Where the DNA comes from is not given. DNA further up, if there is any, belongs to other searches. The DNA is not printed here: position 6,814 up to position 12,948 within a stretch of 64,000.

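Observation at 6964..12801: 1,945-aa single polypeptide combining a transglutaminase-like fold, a DUF4011-like region, a Upf1-like helicase, a Vsr-like nuclease and a DUF3320-like tail: candidate stand-alone nucleic-acid surveillance or defence protein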

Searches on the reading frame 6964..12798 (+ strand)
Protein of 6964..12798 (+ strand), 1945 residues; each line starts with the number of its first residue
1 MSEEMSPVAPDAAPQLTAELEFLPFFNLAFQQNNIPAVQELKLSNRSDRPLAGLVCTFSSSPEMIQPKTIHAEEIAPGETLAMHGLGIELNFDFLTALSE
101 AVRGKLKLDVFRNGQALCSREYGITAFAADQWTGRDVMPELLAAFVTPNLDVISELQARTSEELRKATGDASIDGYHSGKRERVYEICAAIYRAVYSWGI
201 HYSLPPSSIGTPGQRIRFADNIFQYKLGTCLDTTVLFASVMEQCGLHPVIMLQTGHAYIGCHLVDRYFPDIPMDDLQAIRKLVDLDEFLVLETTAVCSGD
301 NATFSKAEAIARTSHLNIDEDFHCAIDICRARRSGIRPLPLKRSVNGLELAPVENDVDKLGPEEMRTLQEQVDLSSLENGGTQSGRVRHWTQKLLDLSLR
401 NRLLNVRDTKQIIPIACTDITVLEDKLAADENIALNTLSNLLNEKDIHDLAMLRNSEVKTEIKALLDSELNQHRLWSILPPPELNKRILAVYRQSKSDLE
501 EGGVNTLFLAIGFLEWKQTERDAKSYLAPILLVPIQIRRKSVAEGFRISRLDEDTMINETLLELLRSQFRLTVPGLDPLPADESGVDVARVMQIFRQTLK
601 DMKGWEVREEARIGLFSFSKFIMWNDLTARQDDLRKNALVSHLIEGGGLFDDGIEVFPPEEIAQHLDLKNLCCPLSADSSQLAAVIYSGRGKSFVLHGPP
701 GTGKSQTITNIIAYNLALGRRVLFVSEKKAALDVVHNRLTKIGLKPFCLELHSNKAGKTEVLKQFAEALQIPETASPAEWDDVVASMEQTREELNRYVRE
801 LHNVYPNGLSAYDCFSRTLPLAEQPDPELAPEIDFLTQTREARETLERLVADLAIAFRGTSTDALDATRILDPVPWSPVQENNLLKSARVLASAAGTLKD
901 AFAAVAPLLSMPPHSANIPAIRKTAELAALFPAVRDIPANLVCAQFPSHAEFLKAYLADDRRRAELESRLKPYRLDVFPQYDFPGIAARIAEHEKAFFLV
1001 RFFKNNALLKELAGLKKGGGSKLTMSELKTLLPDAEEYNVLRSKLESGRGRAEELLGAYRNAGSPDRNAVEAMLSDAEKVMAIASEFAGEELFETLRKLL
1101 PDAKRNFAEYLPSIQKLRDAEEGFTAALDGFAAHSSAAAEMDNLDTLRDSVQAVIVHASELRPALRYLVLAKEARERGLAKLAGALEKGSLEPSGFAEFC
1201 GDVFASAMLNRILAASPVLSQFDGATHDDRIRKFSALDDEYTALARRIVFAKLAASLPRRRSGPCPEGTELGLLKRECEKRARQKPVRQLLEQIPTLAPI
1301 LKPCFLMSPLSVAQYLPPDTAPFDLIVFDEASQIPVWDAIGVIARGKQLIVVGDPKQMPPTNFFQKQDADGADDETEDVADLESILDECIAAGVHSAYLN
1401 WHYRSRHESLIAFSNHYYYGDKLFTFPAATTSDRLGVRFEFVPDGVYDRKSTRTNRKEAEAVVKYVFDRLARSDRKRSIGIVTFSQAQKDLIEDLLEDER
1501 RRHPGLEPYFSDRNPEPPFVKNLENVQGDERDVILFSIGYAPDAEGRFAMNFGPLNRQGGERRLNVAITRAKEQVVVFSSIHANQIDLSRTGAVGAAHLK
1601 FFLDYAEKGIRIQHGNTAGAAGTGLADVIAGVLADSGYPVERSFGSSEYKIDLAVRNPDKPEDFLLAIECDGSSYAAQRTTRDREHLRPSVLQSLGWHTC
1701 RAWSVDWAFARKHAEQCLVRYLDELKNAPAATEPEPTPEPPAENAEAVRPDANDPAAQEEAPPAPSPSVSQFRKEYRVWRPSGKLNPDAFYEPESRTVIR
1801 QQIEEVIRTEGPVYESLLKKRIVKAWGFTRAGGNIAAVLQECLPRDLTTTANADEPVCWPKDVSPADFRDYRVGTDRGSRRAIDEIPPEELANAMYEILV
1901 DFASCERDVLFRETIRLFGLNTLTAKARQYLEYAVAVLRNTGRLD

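Call 4: search_protein_families(library=pfam, proteins=[window:6964-12798:+], max_evalue=0.01)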
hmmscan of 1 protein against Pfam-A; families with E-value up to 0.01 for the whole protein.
window:6964-12798:+ (1945 aa): 8 families
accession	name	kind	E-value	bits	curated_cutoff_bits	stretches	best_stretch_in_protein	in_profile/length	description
PF13195.11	DUF4011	-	5.9e-41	140.5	22.2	1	393-565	1-158/158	Protein of unknown function (DUF4011)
PF18741.7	MTES_1575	-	6.6e-23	81.1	38.2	1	1629-1720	5-94/96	REase_MTES_1575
PF13087.12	AAA_12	-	6.2e-19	68.8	27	1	1384-1579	4-192/195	AAA domain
PF11784.13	DUF3320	-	1.5e-14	54.1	25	1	1788-1836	1-49/50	Protein of unknown function (DUF3320)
PF13086.12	AAA_11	-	2e-14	54.4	27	2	678-779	3-105/257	AAA domain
PF13245.12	AAA_19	-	3.7e-08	34.1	25.1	1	682-739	2-61/134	AAA domain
PF13604.12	AAA_30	-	2.1e-06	28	27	1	680-737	5-64/191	AAA domain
PF01443.25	Viral_helicase1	-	0.00013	22.3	21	0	1312-1361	47-100/228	Viral superfamily 1 RNA helicase core domain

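Call 5: search_protein_families(library=padloc, proteins=[window:6964-12798:+], max_evalue=0.01)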
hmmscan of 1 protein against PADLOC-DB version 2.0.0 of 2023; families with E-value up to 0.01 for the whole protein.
window:6964-12798:+ (1945 aa): 10 families
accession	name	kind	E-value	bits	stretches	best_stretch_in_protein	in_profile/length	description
PDLC05009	PDC-S37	-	0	1239.7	1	386-1944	9-1538/1550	-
PDLC02194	Hhe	-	4.9e-166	552.5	2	1159-1727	1215-1785/1911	-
PDLC03920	MkoA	-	4.3e-26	89.5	3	1450-1581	960-1076/1112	-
PDLC03924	MkoC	-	4.3e-26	89.3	2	1397-1582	771-945/1136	-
PDLC03921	MkoA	-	8.5e-10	34.9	1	695-740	1046-1093/1607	-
PDLC02895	DpdJ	-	6.9e-06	21.1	0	1320-1362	189-235/2112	DpdJ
PDLC04140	mad8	-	1.9e-05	22.4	1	694-800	30-129/314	mads_8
PDLC01734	typeIV_RecD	-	0.00012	18.5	1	1322-1360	434-475/763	RecD_0_IVD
PDLC05064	PDC-S68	-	0.0013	14.5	0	692-738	701-748/1273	-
PDLC05035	PDC-S53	-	0.0026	13.8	0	695-741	514-558/900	-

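Call 6: search_protein_families(library=ncbifam, proteins=[window:6964-12798:+], max_evalue=0.01)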
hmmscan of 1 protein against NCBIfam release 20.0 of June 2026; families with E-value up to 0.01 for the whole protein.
window:6964-12798:+ (1945 aa): 7 families
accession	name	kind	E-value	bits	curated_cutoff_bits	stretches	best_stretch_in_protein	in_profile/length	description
NF058533.1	antiphage_ProA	equivalog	0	1984.3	1500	1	27-1921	1-1902/1903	anti-phage protein ProA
NF042953.1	Hhe_antiphage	equivalog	6.6e-240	799.6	2000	2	1023-1752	973-1708/1797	DUF4011 domain-containing anti-phage protein Hhe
TIGR00376.1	TIGR00376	hypoth_equivalog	1.3e-27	96.5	348.9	3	659-744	143-227/639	IGHMBP2 family helicase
NF040671.1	PLuB_AAA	exception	3.4e-25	87.7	999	3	1448-1580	1120-1231/1256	PLuB system helicase-like protein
TIGR01448.2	helicase_RecD2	equivalog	1.1e-05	23.9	500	1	675-723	315-363/713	SF1B family DNA helicase RecD2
TIGR01447.1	recD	equivalog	0.00047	18.9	310.15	0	1321-1361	261-304/597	exodeoxyribonuclease V subunit alpha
TIGR03744.1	traC_PFL_4706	equivalog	0.0011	16.9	520.6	1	695-777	478-557/892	conjugative transfer ATPase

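Call 17: search_solved_structures(query=window:6964-12798:+, max_evalue=0.001)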
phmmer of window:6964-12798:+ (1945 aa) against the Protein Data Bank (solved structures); distinct sequences matched with E-value up to 0.001: 9.
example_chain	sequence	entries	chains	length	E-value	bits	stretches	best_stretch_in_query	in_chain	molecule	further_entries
4b3f_X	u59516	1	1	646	2.3e-09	37.9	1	672-740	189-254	DNA-BINDING PROTEIN SMUBP-2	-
4b3g_A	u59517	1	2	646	2.3e-09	37.9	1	672-740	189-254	DNA-BINDING PROTEIN SMUBP-2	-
2xzo_A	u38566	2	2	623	2e-07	31.5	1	1323-1579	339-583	REGULATOR OF NONSENSE TRANSCRIPTS 1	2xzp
2gjk_A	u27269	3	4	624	2e-07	31.5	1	1323-1579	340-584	Regulator of nonsense transcripts 1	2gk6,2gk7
6ej5_A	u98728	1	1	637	2.1e-07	31.4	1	1323-1579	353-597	Regulator of nonsense transcripts 1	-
5mzn_A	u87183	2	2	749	3.5e-07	30.7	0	1321-1578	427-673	Helicase SEN1,Helicase SEN1 | Helicase SEN1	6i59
9qwn_A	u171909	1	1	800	4.6e-07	30.3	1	1323-1579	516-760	Isoform 2 of Regulator of nonsense transcripts 1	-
2wjv_A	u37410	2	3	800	4.6e-07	30.3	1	1323-1579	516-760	REGULATOR OF NONSENSE TRANSCRIPTS 1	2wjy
8ram_O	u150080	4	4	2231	1.1e-05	25.7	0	1321-1577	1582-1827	Helicase SEN1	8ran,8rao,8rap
